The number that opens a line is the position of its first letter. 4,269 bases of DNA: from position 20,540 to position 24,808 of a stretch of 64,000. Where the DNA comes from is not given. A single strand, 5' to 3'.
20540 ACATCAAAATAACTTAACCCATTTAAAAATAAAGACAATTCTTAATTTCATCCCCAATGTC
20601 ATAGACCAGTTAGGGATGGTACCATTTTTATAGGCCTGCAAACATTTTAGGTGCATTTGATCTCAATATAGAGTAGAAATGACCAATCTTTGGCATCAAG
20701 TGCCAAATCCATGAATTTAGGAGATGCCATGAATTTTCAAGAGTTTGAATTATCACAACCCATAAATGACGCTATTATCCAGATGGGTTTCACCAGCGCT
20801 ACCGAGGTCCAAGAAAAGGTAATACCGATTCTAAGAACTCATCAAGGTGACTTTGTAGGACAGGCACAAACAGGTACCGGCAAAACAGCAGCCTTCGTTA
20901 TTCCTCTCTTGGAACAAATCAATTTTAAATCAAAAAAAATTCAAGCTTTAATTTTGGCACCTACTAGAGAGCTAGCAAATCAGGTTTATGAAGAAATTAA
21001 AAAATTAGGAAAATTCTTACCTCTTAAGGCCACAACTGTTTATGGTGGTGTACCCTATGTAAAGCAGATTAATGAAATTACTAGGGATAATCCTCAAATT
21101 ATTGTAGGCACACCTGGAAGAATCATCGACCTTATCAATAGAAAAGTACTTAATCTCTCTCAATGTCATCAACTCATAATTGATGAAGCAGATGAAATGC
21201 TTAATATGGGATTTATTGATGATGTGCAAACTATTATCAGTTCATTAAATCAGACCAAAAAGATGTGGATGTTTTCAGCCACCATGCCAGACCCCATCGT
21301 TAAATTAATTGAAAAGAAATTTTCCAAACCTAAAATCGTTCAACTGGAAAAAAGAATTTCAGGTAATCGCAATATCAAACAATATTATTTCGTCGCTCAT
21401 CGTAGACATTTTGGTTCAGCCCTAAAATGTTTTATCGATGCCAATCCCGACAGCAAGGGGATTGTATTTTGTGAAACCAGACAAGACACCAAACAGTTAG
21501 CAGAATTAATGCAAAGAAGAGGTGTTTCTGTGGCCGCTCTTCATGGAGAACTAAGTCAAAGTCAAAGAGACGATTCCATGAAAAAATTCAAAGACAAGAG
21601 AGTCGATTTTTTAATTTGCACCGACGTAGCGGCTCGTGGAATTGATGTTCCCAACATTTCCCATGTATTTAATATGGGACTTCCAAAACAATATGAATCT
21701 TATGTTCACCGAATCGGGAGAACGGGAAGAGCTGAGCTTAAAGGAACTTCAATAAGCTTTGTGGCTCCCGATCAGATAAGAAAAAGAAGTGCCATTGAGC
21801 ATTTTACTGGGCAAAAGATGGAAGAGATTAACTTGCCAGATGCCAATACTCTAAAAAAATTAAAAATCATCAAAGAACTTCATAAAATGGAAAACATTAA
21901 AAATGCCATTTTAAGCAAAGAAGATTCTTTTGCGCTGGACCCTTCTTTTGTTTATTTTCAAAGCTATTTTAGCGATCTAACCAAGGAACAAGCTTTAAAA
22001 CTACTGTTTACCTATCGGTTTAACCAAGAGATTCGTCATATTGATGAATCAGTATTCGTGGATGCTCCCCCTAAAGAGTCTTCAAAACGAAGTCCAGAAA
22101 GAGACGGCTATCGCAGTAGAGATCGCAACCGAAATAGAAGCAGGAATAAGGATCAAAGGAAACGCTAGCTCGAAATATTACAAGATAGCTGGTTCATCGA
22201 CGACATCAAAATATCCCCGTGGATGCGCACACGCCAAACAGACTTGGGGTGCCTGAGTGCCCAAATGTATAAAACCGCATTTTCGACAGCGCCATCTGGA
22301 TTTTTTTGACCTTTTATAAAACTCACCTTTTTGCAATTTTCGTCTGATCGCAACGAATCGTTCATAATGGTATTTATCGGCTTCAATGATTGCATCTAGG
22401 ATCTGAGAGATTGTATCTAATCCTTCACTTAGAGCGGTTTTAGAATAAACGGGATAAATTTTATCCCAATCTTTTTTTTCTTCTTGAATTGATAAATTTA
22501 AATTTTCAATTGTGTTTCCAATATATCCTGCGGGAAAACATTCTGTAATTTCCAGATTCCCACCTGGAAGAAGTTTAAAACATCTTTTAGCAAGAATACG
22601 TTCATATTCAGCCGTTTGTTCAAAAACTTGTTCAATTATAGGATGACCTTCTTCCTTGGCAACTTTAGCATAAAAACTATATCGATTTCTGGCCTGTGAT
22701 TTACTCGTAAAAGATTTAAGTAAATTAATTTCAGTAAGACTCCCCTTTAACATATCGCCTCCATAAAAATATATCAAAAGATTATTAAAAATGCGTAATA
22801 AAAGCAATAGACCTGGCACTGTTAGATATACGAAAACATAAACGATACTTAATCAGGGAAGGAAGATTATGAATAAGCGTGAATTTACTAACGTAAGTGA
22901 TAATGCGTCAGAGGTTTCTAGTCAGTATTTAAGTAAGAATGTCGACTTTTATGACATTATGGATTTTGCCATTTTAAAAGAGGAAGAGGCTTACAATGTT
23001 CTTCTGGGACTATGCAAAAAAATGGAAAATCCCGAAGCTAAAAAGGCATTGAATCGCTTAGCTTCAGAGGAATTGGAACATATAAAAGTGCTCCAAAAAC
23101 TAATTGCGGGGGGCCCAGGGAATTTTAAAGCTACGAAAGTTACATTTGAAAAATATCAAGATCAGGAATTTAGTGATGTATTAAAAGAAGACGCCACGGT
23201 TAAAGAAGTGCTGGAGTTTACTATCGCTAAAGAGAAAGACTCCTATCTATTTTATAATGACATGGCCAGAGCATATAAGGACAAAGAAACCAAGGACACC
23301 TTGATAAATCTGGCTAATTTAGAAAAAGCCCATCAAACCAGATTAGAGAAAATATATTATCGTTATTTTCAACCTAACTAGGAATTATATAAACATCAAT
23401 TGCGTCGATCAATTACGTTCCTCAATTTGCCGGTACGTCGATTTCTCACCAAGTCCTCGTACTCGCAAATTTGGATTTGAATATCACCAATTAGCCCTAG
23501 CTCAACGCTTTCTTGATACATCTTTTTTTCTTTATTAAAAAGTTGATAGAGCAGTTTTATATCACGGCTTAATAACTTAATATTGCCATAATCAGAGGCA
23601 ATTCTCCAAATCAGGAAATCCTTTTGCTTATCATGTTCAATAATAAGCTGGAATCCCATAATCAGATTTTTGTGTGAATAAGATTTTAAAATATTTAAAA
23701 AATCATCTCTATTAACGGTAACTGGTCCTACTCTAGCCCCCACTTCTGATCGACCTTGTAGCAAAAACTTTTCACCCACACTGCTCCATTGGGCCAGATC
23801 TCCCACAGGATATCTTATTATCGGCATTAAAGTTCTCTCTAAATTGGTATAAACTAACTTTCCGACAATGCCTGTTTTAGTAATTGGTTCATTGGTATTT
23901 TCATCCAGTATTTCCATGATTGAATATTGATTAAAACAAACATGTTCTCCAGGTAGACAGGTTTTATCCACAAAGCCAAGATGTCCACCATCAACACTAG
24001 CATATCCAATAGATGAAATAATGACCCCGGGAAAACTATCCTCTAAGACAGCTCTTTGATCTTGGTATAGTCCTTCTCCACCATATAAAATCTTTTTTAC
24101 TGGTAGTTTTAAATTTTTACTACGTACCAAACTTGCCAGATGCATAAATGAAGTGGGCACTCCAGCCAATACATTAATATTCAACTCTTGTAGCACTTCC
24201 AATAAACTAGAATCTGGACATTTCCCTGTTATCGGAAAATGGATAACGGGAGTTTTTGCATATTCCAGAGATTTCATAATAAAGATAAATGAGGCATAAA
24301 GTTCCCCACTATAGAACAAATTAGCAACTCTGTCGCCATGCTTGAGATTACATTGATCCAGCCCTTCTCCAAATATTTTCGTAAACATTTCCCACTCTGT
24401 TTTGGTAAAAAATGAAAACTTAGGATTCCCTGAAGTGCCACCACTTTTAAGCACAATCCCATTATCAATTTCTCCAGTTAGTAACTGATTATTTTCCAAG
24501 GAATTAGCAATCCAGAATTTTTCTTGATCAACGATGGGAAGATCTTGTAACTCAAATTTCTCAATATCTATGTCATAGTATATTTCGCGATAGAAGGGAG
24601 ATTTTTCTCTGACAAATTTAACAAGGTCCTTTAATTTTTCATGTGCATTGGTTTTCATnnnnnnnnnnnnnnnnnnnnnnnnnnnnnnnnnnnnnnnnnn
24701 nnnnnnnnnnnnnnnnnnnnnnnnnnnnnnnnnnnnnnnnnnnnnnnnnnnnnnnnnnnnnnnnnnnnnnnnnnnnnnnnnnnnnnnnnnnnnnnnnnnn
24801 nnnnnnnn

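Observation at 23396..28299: Orphan LuxE/LuxC-like acyl activation and reduction operon with three adenylate-forming modules and no luciferase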

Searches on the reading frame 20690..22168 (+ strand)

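Call 39: search_protein_families(library=pfam, proteins=[window:20690-22168:+], max_evalue=0.001)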
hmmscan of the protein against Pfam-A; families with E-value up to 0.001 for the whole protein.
window:20690-22168:+ (492 aa): 4 families
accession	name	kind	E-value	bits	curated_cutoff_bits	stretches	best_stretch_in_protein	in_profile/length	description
PF00270.35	DEAD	-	5.4e-51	173.1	26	1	38-203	1-164/167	DEAD/DEAH box helicase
PF00271.37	Helicase_C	-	6.5e-34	116.9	23.5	1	245-348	6-109/110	Helicase conserved C-terminal domain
PF04851.21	ResIII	-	4.4e-09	36.9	22.5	1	48-199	19-162/164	Type III restriction enzyme, res subunit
PF14617.12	CMS1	-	0.00028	20.8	35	1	126-167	167-208/250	U3-containing 90S pre-ribosomal complex subunit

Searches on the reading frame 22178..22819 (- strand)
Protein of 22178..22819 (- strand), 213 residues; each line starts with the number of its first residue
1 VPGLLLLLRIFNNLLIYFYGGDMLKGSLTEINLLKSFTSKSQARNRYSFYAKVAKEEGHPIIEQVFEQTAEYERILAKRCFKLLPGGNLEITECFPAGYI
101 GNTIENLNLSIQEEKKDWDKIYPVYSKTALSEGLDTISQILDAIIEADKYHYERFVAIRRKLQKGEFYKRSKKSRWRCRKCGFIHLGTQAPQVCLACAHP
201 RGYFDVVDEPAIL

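Call 4: search_protein_families(library=pfam, proteins=[window:22178-22819:-], max_evalue=0.01)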
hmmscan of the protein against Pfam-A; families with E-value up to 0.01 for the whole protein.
window:22178-22819:- (213 aa): 2 families
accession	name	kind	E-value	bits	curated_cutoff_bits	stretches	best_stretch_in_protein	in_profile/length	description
PF02915.23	Rubrerythrin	-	1.5e-18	67.9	22.8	1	32-157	2-135/137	Rubrerythrin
PF21349.2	RUBY_RBDX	-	1.1e-09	38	26.5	1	176-204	1-29/30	Rubrerythrin, rubredoxin-like domain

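Call 5: search_protein_families(library=ncbifam, proteins=[window:22178-22819:-], max_evalue=0.01)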
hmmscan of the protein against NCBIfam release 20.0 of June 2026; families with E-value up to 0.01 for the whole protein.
window:22178-22819:- (213 aa): 3 families
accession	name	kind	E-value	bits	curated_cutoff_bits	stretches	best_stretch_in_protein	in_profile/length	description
NF045767.1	RuberyRbr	equivalog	1.1e-58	198.4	200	1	23-209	3-192/194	rubrerythrin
NF045783.1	Nigrythrn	equivalog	1.1e-12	48.5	340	1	31-204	31-199/202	nigerythrin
NF045720.1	rubredox_RCKP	subfamily_domain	0.0096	15.5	45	0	176-199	4-27/34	RCKP-type rubredoxin-like domain-containing protein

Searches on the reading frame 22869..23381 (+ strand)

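Call 4: search_protein_families(library=pfam, proteins=[window:22869-23381:+], max_evalue=0.01)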
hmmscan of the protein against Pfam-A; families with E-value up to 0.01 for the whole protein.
window:22869-23381:+ (170 aa): 3 families
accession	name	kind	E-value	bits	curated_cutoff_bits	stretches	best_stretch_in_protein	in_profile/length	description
PF02915.23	Rubrerythrin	-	1.1e-13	52.2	22.8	1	29-163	1-137/137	Rubrerythrin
PF13668.12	Ferritin_2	-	2.2e-05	25.1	24.7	1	50-162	34-135/138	Ferritin-like domain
PF09537.16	DUF2383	-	0.00026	21.5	30.8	0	113-161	4-52/111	Domain of unknown function (DUF2383)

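Call 5: search_protein_families(library=ncbifam, proteins=[window:22869-23381:+], max_evalue=0.01)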
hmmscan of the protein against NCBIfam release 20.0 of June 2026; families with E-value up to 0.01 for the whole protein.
window:22869-23381:+ (170 aa): 3 families
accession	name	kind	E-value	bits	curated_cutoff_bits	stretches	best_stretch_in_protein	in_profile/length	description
NF045676.1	FeExpMbfA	equivalog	7.6e-08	32.1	450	1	29-164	11-149/318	iron exporter MbfA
NF058679.1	EncB_fam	subfamily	1.4e-06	28.3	90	1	31-80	25-74/117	encapsulin nanocompartment ferritin-likeEncB family encapsulin nanocompartment ferritin-like cargo protein cargo protein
TIGR04535.1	ferrit_encaps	subfamily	6.9e-06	26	125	0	21-92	9-79/114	encapsulin-associated ferritin-like protein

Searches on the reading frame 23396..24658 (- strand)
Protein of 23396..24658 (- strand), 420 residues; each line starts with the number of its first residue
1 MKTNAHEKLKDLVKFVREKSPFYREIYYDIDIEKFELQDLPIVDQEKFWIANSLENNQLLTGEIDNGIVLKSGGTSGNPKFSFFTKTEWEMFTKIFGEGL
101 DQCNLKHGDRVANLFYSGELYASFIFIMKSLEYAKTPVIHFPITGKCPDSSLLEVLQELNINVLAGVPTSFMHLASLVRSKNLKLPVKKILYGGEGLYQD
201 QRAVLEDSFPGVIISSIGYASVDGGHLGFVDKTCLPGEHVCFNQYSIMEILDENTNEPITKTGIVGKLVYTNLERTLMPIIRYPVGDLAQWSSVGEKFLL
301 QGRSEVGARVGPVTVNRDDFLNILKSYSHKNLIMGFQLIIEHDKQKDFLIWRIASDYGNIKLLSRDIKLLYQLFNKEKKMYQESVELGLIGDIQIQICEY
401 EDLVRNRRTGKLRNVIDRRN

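Call 4: search_protein_families(library=pfam, proteins=[window:23396-24658:-], max_evalue=0.01)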
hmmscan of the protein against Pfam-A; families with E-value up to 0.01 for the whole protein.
window:23396-24658:- (420 aa): 1 family
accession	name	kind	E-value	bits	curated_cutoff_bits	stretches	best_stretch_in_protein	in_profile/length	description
PF00501.34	AMP-binding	-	0.0009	18.6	29.9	1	142-219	238-321/384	AMP-binding enzyme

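Call 5: search_protein_families(library=ncbifam, proteins=[window:23396-24658:-], max_evalue=0.01)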
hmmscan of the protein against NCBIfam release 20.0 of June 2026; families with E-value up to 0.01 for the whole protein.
window:23396-24658:- (420 aa): 7 families
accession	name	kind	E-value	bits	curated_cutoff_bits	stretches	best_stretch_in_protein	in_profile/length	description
NF045666.1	DVU1553_fam_AMP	equivalog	3.9e-27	95.2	300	1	5-291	27-310/331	DVU_1553 family AMP-dependent CoA ligase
NF041878.1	paak_haloarch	equivalog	2.3e-21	75.9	700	1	3-292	15-305/427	phenylacetate--CoA ligase PaaK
TIGR02155.1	PA_CoA_ligase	equivalog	2e-15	56.2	646.3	1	6-322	13-322/422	phenylacetate--CoA ligase PaaK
NF053551.1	FlxY_rubin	equivalog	4.9e-10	38.7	520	1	228-320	242-326/424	flexirubin biosynthesis putative acyl-CoA ligase FlxY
TIGR03335.1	F390_ftsA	equivalog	1.4e-06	27.3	458.7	1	6-273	19-286/445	coenzyme F390 synthetase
NF041217.1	BagE_FevW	exception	3.1e-06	26.4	800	1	71-290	76-290/424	bagremycin/ferroverdin synthetase BagE/FevW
TIGR02304.1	aden_form_hyp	equivalog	5.4e-06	25.7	251.9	1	7-288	30-302/430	F390 synthetase-related protein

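Call 23: search_solved_structures(query=window:23396-24658:-, max_evalue=0.01)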
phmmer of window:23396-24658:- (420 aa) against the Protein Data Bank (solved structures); distinct sequences matched with E-value up to 0.01: 8.
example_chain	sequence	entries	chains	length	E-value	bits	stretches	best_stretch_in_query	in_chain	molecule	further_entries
4r1l_A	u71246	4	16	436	2.1e-12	49.8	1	8-290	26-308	Phenylacetate-coenzyme A ligase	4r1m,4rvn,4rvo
9s3l_A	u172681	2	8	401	2.1e-10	43.2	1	16-290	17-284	Phenylacetate-CoA ligase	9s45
2y27_A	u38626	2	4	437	2.7e-09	39.5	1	7-290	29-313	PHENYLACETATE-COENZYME A LIGASE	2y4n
6siw_A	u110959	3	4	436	6.2e-06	28.5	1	70-320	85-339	PaaK-like ligase (AMP-dependent synthetase and ligase) | AMP-dependent synthetase and ligase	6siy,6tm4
6siw_B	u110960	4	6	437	6.2e-06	28.5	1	70-320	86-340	PaaK-like ligase (AMP-dependent synthetase and ligase) | AMP-dependent synthetase and ligase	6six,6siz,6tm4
2y4o_A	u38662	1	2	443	1.1e-05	27.7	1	7-289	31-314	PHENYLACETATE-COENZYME A LIGASE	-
6wuq_A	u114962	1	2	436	0.00026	23.2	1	71-291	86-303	AjiA1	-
6hdw_A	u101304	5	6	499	0.00047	22.3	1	71-293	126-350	2-hydroxyisobutyryl-CoA synthetase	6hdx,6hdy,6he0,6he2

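Call 53: search_protein_families(library=padloc, proteins=[window:23396-24658:-], max_evalue=0.01)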
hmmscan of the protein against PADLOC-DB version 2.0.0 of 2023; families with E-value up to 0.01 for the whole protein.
window:23396-24658:- (420 aa): 0 families
